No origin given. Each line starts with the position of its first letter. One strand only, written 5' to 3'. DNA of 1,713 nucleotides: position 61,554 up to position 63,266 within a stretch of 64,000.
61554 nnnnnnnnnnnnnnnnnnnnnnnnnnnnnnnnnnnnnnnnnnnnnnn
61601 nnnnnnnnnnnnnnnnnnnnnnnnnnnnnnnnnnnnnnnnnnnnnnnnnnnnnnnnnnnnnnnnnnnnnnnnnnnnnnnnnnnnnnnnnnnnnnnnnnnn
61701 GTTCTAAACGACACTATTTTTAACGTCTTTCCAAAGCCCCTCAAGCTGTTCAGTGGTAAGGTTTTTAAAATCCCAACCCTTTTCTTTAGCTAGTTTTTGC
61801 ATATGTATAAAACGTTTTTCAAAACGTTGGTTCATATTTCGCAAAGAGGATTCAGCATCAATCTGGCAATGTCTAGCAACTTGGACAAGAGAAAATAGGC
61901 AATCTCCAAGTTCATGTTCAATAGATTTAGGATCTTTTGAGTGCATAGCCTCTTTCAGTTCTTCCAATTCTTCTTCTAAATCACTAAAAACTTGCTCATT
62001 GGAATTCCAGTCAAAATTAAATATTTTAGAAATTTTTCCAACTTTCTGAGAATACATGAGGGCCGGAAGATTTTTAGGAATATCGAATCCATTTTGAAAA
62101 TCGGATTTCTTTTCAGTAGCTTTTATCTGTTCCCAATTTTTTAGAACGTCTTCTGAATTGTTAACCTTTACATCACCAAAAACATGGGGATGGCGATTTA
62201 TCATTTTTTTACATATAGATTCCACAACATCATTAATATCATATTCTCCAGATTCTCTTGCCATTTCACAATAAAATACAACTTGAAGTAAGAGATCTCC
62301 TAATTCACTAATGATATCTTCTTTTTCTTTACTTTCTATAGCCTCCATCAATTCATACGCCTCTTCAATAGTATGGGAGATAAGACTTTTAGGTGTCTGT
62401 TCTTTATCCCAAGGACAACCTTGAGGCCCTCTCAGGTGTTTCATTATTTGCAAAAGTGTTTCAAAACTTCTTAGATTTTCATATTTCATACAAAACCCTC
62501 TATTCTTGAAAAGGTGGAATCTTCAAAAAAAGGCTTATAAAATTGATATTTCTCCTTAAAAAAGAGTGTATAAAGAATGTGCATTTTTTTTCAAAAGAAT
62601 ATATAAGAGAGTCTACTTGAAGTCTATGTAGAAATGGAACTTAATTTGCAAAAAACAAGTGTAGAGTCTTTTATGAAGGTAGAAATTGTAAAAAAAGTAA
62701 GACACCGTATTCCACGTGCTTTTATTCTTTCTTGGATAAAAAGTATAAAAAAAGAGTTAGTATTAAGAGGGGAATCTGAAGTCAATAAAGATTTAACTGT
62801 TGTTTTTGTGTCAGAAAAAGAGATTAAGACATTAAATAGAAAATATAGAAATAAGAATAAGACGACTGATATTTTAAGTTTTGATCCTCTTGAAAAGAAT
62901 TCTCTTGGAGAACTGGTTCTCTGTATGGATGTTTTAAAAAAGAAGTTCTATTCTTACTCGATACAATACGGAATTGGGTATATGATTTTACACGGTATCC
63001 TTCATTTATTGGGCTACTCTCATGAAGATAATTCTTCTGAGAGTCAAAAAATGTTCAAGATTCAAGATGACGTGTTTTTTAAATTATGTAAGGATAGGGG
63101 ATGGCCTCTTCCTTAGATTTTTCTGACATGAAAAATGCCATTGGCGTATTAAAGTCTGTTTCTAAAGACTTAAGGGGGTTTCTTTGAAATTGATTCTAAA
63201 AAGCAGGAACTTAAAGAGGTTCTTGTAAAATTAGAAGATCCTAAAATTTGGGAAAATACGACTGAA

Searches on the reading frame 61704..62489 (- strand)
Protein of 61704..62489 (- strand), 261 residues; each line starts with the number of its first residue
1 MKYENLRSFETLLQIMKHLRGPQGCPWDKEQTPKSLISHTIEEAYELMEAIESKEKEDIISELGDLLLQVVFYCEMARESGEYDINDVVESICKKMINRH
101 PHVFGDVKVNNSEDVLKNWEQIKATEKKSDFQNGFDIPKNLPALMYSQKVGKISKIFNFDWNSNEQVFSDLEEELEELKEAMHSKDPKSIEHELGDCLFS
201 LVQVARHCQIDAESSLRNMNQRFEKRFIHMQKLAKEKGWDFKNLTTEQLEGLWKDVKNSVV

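Call 29: search_protein_families(library=pfam, proteins=[window:61704-62489:-], max_evalue=0.01)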
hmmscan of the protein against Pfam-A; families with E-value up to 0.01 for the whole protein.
window:61704-62489:- (261 aa): 4 families
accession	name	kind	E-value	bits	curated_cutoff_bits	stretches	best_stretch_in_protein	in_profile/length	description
PF03819.22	MazG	-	4.3e-40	136.3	22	2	31-104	1-74/74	MazG nucleotide pyrophosphohydrolase domain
PF01503.22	PRA-PH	-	1.3e-10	42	21.3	2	159-222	22-85/86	Phosphoribosyl-ATP pyrophosphohydrolase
PF12643.12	MazG-like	-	0.0012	19.4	27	0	172-228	16-72/85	MazG-like family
PF21329.2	CYP38_PsbQ-like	-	0.0022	19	27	0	161-201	69-109/117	Peptidyl-prolyl cis-trans isomerase CYP38-like, PsbQ-like domain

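Call 47: find_homologous_proteins(query=window:61704-62489:-, max_evalue=1e-30)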
Query window:61704-62489:- (261 aa): 7922 proteins with E <= 1e-30 among 8000 candidates; the best 120 are listed.
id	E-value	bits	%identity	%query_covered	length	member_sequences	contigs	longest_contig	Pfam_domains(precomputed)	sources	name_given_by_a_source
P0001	4.3e-160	549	94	99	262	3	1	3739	PF03819.23,PF01503.23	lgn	-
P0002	1.2e-124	433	76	98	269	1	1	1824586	PF03819.23,PF01503.23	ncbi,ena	-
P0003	8.2e-85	303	54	97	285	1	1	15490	PF03819.23,PF01503.23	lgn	-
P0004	1.8e-84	302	55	97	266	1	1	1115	PF03819.23,PF01503.23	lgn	-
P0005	7.0e-82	293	53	98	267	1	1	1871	PF03819.23,PF01503.23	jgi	jgi:MazG family protein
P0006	7.3e-82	293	53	97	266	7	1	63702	PF03819.23,PF01503.23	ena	-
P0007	5.7e-81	290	52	98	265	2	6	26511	PF03819.23,PF01503.23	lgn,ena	-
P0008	5.7e-81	290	52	98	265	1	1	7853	PF03819.23,PF01503.23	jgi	-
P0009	8.7e-80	286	48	98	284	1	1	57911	PF03819.23,PF01503.23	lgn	-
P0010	1.6e-79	285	51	98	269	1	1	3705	PF03819.23,PF01503.23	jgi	jgi:tetrapyrrole methylase family protein/MazG family protein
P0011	9.8e-79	283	51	97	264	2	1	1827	PF03819.23,PF01503.23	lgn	-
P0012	2.1e-78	282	51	98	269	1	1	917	PF03819.23,PF01503.23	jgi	jgi:tetrapyrrole methylase family protein/MazG family protein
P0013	5.4e-78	280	51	98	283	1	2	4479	PF03819.23,PF01503.23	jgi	jgi:tetrapyrrole methylase family protein/MazG family protein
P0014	8.6e-78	280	51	98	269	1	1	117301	PF03819.23,PF01503.23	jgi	jgi:tetrapyrrole methylase family protein/MazG family protein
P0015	1.9e-77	279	51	97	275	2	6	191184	PF03819.23,PF01503.23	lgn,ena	-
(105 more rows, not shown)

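Call 48: find_encoding_contigs(protein=P0001, flank=5000, max_places=3)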
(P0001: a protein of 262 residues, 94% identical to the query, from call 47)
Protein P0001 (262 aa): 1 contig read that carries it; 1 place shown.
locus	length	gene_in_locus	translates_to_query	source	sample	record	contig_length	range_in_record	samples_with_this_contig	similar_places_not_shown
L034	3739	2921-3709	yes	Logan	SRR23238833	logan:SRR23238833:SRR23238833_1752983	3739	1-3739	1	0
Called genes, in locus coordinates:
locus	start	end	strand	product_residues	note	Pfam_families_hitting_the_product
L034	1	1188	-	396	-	?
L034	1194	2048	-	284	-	PF03462:PCRF, PF00472:RF-1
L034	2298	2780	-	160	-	PF02130:YbeY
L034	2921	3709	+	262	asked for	PF01503:PRA-PH (faint), PF03819:MazG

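Call 49: find_encoding_contigs(protein=P0002, flank=6000, max_places=2)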
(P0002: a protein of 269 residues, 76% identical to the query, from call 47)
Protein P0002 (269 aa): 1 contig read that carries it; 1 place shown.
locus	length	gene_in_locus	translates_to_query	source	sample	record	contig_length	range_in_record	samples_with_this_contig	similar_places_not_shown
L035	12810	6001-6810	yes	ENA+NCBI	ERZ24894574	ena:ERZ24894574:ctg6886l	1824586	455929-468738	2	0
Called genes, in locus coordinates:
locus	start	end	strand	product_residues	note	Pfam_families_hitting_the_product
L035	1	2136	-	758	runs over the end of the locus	PF07244:POTRA, PF08479:POTRA_2 (faint), PF07244:POTRA, PF01103:Omp85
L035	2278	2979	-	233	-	PF00005:ABC_tran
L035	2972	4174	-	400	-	PF12704:MacB_PCD, PF02687:FtsX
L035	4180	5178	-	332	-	PF03462:PCRF, PF00472:RF-1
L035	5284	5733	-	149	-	PF02130:YbeY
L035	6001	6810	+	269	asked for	PF01503:PRA-PH (faint), PF03819:MazG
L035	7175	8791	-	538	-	PF03023:MurJ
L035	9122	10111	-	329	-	PF06144:DNA_pol3_delta, PF21694:DNA_pol3_delta_C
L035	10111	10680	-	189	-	PF04390:LptE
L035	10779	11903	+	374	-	PF00266:Aminotran_5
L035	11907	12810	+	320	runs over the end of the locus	PF00389:2-Hacid_dh, PF02826:2-Hacid_dh_C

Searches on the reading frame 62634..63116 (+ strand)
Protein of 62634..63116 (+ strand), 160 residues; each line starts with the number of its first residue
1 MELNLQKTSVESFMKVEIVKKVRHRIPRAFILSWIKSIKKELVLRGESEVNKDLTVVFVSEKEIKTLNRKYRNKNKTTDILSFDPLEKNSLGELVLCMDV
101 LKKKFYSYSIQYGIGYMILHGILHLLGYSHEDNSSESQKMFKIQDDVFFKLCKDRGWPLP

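Call 89: search_protein_families(library=pfam, proteins=[window:62634-63116:+], max_evalue=0.00001)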
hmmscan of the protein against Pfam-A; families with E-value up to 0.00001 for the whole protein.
window:62634-63116:+ (160 aa): 1 family
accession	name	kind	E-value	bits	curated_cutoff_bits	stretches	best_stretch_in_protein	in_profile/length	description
PF02130.23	YbeY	-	1.3e-27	96.7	25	1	36-148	12-126/129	Endoribonuclease YbeY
